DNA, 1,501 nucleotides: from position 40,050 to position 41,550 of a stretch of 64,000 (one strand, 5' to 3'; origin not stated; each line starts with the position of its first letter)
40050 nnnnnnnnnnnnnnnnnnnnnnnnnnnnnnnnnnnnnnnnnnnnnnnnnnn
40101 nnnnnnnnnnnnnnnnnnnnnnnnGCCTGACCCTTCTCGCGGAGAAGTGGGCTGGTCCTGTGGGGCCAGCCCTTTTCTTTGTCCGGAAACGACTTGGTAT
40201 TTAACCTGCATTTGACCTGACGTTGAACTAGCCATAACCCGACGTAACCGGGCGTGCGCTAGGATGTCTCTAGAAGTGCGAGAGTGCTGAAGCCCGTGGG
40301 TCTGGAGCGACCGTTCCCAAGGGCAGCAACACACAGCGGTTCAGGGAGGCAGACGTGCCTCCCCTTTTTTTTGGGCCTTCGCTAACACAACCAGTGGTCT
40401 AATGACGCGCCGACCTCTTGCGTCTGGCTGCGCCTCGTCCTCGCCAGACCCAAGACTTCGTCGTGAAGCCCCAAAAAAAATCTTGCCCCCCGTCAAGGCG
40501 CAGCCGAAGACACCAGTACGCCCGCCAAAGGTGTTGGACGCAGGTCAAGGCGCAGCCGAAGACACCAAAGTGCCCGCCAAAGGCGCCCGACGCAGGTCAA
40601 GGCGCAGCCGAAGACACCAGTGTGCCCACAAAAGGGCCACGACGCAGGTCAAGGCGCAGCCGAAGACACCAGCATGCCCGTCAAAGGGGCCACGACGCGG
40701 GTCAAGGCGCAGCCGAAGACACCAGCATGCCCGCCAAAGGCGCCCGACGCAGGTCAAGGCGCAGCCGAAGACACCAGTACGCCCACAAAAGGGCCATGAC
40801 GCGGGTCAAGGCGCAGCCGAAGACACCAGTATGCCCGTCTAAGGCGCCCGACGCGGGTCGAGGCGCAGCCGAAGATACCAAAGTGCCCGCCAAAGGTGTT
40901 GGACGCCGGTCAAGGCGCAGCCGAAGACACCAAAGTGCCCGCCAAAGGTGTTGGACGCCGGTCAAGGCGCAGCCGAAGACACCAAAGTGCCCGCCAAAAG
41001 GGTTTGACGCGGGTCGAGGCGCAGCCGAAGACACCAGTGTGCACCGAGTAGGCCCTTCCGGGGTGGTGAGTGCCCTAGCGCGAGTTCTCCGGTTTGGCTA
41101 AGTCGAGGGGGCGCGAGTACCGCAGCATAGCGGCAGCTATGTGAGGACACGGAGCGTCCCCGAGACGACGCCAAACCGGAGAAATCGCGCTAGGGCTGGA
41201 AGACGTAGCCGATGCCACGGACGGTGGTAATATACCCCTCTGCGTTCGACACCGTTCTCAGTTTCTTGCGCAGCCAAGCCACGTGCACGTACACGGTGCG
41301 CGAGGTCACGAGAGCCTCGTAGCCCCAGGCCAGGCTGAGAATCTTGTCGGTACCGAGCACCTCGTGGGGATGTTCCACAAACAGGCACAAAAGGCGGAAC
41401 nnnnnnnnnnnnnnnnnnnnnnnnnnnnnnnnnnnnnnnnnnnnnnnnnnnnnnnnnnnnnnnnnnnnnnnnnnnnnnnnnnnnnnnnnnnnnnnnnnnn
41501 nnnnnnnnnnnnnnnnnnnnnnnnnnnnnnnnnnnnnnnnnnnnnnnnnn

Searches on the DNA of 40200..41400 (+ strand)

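Call 65: search_rna_families(source=window, start=40200, end=41400, threshold=evalue, max_evalue=1)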
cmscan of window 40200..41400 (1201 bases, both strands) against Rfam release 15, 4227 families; matches with E-value up to 1: 2.
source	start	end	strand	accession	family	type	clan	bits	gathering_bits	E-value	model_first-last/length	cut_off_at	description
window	41071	41197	-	RF00997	mir-942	Gene; miRNA;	-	32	100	0.00046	1-86/86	no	mir-942 microRNA precursor family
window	41075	41193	-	RF03413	MIR904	Gene; miRNA;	-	19.7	80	0.52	1-141/141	no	MIR904 microRNA precursor family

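Call 85: build_rna_model(alignment_id=A4)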
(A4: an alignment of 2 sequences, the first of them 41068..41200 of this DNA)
Model R1 built from alignment A4 (2 sequences, 134 columns); structure: RNAalifold consensus.
model positions 134; base pairs 36; branch points 1; effective number of sequences 0.93; information 0.59 bits per position. Calibrated on 0.2 Mb of random sequence (short: E-values are rough).
structure used (alignment columns):
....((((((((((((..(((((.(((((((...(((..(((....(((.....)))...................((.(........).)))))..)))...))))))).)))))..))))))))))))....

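Call 86: search_with_rna_model(model_id=R1, sources=[window, L091, L092, L084, L085, L086, L087, L088, L089, L090, L095, L096, L097, L098, L004, L005, L099, L102, L103], max_evalue=1)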
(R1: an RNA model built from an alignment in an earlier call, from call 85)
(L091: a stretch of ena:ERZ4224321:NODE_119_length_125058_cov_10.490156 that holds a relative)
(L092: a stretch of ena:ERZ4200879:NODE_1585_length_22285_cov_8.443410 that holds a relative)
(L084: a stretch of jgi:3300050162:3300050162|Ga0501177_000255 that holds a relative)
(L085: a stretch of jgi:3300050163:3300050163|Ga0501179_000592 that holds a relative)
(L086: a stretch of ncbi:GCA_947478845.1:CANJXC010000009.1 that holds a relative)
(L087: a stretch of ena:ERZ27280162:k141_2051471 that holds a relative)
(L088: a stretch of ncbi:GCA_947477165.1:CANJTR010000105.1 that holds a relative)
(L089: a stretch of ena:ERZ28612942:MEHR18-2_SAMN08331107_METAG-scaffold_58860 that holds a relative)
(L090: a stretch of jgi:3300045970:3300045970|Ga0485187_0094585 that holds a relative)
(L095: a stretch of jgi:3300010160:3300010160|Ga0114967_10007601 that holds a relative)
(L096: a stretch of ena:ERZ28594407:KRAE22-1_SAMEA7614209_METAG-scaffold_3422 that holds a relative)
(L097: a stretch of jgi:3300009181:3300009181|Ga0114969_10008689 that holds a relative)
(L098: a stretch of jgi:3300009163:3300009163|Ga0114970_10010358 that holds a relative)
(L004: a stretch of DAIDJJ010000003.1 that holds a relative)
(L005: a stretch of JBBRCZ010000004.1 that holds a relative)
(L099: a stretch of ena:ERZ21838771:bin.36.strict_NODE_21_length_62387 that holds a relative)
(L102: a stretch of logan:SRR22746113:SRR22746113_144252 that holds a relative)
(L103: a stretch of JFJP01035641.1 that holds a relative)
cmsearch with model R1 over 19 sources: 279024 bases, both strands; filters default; matches with E-value up to 1: 10.
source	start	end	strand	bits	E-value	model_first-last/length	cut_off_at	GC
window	41068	41200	+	150.9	3.4e-40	1-134/134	no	0.64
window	62771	62903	+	150.7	3.9e-40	1-134/134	no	0.67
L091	1047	1179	+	150.7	3.9e-40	1-134/134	no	0.67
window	41068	41200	-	57.4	9.9e-14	1-134/134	no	0.64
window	62771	62903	-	50.2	1.1e-11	1-134/134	no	0.67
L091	1047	1179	-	50.2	1.1e-11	1-134/134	no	0.67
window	40403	40473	-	21.6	0.0013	1-134/134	no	0.66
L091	10225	10320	+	16.4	0.04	1-134/134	no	0.6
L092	7852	7947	+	16.4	0.04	1-134/134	no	0.6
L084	330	433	+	13.8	0.21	1-134/134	no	0.69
